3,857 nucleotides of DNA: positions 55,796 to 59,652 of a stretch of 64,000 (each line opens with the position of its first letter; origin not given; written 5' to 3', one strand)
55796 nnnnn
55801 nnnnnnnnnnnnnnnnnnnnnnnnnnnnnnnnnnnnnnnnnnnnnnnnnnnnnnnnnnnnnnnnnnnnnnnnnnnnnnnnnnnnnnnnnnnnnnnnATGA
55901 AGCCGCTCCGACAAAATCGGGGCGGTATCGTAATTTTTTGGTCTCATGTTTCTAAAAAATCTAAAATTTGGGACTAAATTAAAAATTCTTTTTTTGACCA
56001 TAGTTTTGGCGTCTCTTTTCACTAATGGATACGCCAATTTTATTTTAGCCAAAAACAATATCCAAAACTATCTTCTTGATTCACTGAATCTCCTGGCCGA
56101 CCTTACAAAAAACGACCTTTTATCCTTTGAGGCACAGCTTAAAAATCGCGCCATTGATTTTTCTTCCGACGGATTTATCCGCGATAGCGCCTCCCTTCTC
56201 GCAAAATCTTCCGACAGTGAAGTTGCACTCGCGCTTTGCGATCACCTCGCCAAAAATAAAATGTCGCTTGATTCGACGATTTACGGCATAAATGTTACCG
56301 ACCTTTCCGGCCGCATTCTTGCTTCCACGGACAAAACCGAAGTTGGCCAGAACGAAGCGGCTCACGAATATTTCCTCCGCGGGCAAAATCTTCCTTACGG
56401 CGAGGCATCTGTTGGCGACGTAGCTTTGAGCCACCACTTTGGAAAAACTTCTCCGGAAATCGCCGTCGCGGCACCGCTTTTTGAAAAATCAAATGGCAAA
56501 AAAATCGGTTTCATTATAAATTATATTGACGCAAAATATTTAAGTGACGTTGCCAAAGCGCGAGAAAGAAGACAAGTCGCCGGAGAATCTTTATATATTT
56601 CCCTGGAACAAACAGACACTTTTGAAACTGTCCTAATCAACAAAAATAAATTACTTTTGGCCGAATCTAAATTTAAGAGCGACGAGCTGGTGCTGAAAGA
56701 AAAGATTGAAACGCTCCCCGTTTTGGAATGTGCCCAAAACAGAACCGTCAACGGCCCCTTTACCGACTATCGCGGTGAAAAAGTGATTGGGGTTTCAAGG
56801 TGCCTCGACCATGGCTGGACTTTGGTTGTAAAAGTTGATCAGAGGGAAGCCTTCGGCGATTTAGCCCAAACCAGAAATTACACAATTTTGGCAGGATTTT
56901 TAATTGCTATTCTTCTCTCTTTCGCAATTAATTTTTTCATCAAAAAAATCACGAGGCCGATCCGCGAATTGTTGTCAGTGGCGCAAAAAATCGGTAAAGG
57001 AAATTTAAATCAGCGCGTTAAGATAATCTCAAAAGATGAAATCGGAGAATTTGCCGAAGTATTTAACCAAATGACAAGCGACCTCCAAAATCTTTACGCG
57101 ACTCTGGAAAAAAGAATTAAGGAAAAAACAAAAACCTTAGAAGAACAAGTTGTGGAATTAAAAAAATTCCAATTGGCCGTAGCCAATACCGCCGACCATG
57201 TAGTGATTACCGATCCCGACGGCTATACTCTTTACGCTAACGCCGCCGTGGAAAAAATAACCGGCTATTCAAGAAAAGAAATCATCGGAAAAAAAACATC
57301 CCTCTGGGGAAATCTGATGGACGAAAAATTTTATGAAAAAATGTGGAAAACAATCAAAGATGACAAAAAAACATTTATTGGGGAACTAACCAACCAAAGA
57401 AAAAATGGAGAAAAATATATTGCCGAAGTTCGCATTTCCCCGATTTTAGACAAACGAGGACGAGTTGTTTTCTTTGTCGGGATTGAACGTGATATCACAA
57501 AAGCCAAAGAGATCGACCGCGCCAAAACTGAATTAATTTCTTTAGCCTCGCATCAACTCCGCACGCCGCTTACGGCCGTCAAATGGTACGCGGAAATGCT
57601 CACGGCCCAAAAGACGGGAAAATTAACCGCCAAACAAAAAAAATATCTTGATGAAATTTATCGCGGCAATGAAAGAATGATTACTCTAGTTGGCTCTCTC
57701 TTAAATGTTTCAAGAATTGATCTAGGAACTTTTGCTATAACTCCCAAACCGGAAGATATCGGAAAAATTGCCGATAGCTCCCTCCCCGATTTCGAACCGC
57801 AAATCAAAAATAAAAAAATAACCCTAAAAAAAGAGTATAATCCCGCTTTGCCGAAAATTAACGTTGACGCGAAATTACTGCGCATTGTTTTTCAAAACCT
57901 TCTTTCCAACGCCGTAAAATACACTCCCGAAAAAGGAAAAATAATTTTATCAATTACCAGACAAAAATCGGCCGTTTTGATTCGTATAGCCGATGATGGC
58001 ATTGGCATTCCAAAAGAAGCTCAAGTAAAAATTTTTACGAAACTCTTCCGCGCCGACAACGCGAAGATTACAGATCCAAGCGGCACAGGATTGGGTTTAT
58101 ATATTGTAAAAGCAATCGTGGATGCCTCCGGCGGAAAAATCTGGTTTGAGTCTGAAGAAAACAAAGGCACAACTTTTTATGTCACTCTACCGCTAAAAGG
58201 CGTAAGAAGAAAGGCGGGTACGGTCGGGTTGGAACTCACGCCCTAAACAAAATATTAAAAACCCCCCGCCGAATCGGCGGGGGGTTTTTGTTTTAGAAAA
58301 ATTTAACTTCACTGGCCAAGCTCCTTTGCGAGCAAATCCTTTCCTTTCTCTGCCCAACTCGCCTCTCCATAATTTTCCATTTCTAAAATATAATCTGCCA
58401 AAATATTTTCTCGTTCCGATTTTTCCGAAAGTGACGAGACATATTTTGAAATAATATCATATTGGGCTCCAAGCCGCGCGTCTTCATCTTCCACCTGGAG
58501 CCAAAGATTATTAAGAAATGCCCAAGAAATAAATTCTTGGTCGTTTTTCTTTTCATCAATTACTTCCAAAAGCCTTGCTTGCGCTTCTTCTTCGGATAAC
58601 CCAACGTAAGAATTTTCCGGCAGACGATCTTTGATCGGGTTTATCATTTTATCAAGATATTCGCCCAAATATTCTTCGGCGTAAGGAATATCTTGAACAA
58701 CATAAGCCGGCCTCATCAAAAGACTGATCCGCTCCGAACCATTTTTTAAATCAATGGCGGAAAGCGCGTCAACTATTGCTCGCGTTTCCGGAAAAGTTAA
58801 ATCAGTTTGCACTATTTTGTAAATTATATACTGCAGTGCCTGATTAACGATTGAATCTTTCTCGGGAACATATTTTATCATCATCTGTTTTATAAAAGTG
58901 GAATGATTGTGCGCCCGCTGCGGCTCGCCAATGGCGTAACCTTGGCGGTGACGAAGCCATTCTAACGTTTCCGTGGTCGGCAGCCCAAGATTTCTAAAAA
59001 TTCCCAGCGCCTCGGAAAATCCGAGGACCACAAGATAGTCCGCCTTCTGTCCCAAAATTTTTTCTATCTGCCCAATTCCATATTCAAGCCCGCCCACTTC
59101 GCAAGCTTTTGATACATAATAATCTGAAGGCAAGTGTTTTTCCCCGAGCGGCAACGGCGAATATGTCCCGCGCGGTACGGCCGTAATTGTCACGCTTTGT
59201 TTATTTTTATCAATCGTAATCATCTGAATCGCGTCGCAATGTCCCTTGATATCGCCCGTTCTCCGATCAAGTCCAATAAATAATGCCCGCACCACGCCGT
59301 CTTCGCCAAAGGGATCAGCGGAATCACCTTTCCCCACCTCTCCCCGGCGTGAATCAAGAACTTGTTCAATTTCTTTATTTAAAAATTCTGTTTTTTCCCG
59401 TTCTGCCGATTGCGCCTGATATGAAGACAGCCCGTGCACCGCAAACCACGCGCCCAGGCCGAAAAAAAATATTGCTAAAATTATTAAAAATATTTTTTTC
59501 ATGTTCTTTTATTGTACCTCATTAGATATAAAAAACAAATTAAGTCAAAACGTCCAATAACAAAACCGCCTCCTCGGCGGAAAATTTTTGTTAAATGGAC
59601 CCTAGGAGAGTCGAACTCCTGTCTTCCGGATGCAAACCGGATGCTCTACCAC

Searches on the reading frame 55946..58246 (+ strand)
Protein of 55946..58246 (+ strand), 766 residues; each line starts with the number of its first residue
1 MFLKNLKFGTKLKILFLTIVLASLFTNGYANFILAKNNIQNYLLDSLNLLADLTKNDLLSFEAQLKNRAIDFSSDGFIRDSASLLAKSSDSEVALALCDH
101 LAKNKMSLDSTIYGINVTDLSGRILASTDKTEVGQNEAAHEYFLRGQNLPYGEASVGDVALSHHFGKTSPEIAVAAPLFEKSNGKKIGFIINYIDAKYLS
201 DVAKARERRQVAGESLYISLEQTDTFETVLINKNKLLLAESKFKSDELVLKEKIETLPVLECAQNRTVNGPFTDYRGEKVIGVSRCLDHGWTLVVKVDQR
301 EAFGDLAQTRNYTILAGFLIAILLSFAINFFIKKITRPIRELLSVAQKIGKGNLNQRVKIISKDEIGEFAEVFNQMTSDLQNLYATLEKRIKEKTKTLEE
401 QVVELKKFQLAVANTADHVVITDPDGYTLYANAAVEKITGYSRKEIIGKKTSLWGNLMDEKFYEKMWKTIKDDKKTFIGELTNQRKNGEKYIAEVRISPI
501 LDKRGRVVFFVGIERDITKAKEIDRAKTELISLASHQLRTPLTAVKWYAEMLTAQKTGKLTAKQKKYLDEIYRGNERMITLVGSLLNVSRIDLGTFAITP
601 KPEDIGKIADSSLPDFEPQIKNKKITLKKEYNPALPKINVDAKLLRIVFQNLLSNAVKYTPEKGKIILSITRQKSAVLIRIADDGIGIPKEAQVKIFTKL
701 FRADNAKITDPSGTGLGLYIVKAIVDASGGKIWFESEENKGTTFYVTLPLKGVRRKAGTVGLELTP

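Call 3: search_protein_families(library=pfam, proteins=[window:55946-58246:+], max_evalue=1)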
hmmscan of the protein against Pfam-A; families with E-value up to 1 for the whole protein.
window:55946-58246:+ (766 aa): 17 families
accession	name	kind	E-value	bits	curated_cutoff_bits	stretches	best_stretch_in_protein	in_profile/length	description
PF02518.31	HATPase_c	-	2.1e-30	105.8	26.4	1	641-751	2-110/111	Histidine kinase-, DNA gyrase B-, and HSP90-like ATPase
PF13426.13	PAS_9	-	4.2e-21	75.6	27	1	417-519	2-103/103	PAS domain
PF00989.32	PAS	-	1.7e-16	60.7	22.6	1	408-517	3-113/113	PAS fold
PF00512.31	HisKA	-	1.7e-16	60.5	26.9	1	526-593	1-65/66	His Kinase A (phospho-acceptor) domain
PF00672.30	HAMP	-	9.5e-13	48.7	25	1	330-381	1-52/53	HAMP domain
PF08448.16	PAS_4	-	6.9e-12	46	23.1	1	415-521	4-109/110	PAS fold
PF08447.18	PAS_3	-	2.2e-10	41.1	25.6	1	429-513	2-88/89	PAS fold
PF02743.24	dCache_1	-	4.4e-10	39.9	45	1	37-295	1-239/240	Cache domain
PF14501.12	HATPase_c_5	-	5.2e-06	26.7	22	1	646-740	7-94/102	GHKL domain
PF13581.12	HATPase_c_2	-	0.00016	22.1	27.4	1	647-727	34-111/127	Histidine kinase-like ATPase domain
PF13188.13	PAS_8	-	0.0011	19.2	21.8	1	407-462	2-55/65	PAS domain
PF17203.10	sCache_3_2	-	0.0079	16.7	28.4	0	115-189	56-121/140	Single cache domain 3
PF21623.3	HK_sensor_dom_bact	-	0.0087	15.7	27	1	132-202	96-168/253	Bacterial histidine kinase, sensor domain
PF05651.19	Diacid_rec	-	0.017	15.2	23.6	1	112-146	18-53/134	Putative sugar diacid recognition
PF18947.5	HAMP_2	-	0.051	14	24.3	1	328-373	13-55/67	HAMP domain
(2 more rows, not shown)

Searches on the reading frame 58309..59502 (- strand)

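Call 3: search_protein_families(library=pfam, proteins=[window:58309-59502:-], max_evalue=1)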
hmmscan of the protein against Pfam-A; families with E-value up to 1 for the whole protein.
window:58309-59502:- (397 aa): 1 family
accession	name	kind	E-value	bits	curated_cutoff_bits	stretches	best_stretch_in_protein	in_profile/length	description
PF03816.19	LytR_cpsA_psr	-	3.6e-06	27.7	24.6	1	89-164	2-75/150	LytR_cpsA_psr family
